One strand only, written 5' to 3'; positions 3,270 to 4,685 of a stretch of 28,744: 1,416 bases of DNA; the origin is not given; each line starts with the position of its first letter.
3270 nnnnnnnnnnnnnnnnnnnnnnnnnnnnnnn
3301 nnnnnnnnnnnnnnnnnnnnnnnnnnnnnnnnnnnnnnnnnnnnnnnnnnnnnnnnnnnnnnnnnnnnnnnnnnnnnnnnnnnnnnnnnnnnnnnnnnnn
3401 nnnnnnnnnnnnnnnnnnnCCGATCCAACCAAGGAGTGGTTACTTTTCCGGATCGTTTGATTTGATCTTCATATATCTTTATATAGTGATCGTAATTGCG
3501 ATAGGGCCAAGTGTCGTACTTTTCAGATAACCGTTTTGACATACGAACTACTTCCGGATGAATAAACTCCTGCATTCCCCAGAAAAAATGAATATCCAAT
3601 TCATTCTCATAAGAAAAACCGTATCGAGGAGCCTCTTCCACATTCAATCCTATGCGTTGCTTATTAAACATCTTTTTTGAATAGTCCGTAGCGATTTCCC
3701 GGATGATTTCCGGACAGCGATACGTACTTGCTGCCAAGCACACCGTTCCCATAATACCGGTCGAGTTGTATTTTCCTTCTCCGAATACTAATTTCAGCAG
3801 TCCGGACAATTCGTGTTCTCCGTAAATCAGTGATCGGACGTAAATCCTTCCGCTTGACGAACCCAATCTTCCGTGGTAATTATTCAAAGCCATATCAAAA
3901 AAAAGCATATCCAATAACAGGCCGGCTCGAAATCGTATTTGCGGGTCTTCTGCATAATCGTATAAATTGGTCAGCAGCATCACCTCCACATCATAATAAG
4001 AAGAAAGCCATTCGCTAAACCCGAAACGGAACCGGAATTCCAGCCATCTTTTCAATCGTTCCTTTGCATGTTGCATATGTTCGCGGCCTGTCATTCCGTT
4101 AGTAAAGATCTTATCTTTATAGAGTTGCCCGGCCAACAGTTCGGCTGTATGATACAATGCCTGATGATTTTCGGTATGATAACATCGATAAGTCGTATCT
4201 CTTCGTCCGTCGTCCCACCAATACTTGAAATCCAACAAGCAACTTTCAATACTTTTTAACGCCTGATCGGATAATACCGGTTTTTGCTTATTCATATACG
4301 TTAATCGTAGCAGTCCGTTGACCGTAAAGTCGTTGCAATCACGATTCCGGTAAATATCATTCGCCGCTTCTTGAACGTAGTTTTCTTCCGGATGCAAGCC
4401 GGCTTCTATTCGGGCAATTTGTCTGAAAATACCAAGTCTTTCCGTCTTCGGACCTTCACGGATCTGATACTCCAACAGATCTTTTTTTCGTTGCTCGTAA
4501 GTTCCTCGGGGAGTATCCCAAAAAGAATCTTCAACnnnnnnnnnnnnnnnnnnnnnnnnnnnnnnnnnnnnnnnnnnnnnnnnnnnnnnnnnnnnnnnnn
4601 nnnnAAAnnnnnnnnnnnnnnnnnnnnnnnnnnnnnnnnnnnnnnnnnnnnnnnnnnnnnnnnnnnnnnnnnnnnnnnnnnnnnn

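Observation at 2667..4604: Unassigned 645-aa secreted PUL protein: candidate new polysaccharide lyase family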

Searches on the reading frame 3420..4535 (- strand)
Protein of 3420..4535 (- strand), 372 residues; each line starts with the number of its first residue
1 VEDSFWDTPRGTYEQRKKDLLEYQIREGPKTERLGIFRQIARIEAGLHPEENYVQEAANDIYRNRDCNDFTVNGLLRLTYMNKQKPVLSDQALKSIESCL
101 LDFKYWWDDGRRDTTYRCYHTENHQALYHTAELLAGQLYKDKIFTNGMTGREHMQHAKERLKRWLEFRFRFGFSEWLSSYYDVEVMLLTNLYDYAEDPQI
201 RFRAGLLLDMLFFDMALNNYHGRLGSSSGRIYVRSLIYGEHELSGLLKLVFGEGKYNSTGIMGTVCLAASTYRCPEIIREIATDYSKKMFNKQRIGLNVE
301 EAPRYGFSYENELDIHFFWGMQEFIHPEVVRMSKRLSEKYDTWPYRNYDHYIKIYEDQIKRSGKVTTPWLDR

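Call 71: predict_structure(alignment_id=A3)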
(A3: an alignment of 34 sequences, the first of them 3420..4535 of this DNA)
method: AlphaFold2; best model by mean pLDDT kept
length: 372 residues; sequences in the alignment: 34
mean_pLDDT: 87.9   pTM: 0.91
mean pLDDT of the five models: 87.9, 87.6, 87.2, 86.9, 86.3
residues with pLDDT >= 90: 215; 70-90: 120; 50-70: 36; < 50: 1
segments of 3 or more residues with pLDDT < 50: none
pLDDT, mean of each block of 10 residues (from residue 1): 83 97 94 93 97 93 83 97 96 97 91 83 90 98 96 97 90 71 95 98 96 87 67 62 90 87 96 96 78 61 81 79 81 90 88 94 85 59
secondary structure, 60 per line:
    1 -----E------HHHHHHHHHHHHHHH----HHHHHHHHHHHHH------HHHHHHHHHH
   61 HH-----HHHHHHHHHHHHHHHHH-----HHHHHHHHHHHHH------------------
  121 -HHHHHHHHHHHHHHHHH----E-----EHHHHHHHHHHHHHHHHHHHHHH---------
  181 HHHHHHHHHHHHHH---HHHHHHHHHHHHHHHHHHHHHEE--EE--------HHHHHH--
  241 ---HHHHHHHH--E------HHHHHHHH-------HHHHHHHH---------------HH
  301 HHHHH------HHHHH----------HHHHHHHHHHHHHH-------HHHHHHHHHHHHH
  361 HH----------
elements in order: H13-27 H32-44 H51-62 H68-84 H90-102 H122-138 H150-171 H181-194 H198-218 H233-238 H244-251 H261-268 H276-283 H299-305 H312-316 H327-340 H348-362

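Call 73: fold_search(model_id=the predicted structure, library=pdb)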
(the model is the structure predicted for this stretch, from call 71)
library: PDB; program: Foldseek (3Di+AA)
matches with E <= 10: 315; with E <= 0.001: 0
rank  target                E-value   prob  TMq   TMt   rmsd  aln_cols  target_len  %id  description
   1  2v3n                  1.3e-01  0.51  0.28  0.26  11.8       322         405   13  Crystallographic analysis of upper axial ligand substitutions in cobalamin bound to transcobalamin (released 2007-10-30)
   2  2vn4_A                1.4e-01  0.15  0.17  0.13  17.5       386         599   12  Glycoside Hydrolase Family 15 Glucoamylase from Hypocrea jecorina (released 2008-05-20)
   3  1gai_A                1.8e-01  0.16  0.18  0.16  14.0       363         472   11  GLUCOAMYLASE-471 COMPLEXED WITH D-GLUCO-DIHYDROACARBOSE (released 1996-08-17)
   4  4ce7_A                1.9e-01  0.77  0.36  0.38  10.0       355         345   12  Crystal structure of a novel unsaturated beta-glucuronyl hydrolase enzyme, belonging to family GH105, involved in ulva (released 2014-01-22)
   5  5h7c_C                2.0e-01  0.18  0.20  0.19  29.1       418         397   13  Crystal structure of a repeat protein with two Protein A-DHR14 repeat modules (released 2017-06-28)
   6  8k7y_A                3.0e-01  0.12  0.15  0.10  17.2       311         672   10  Crystal structure of GH146 beta-L-arabinofuranosidase Bll3HypBA1 (amino acids 380-1051), ligand-free form (released 2024-02-21)
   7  8k7x                  4.8e-01  0.12  0.16  0.10  16.8       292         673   10  Crystal structure of GH146 beta-L-arabinofuranosidase Bll3HypBA1 (amino acids 380-1223) in complex with Tris (released 2024-02-21)
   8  1gah_A                5.2e-01  0.15  0.22  0.19  13.9       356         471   10  GLUCOAMYLASE-471 COMPLEXED WITH ACARBOSE (released 1996-08-17)
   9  6xte_A                5.5e-01  0.06  0.14  0.06  23.1       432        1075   10  Human karyopherin RanBP5 (isoform-1) (released 2020-04-22)
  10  8uin_H                6.6e-01  0.21  0.27  0.14  13.7       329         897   12  Structure of the C3bBb-albicin complex (released 2024-05-08)
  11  3ebb_A                7.0e-01  0.12  0.18  0.22  16.5       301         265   11  PLAP/P97 complex (released 2009-02-24)
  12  3o2t                  7.6e-01  0.14  0.21  0.24  15.4       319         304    9  Crystal structure of the N-terminal domain of human Symplekin (released 2010-10-06)
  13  3eqa_A                7.6e-01  0.09  0.19  0.16  15.0       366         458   11  Catalytic domain of glucoamylase from aspergillus niger complexed with tris and glycerol (released 2009-10-13)
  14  9buh_l                9.2e-01  0.03  0.13  0.10  20.5       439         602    6  Cryo-EM structure of respiratory supercomplex I III IV (released 2025-05-21)
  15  7upq_A                9.7e-01  0.15  0.15  0.23  15.1       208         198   12  Crystal structure of designed heterotrimeric assembly DHT03_1arm_A21/B/C (released 2022-12-14)
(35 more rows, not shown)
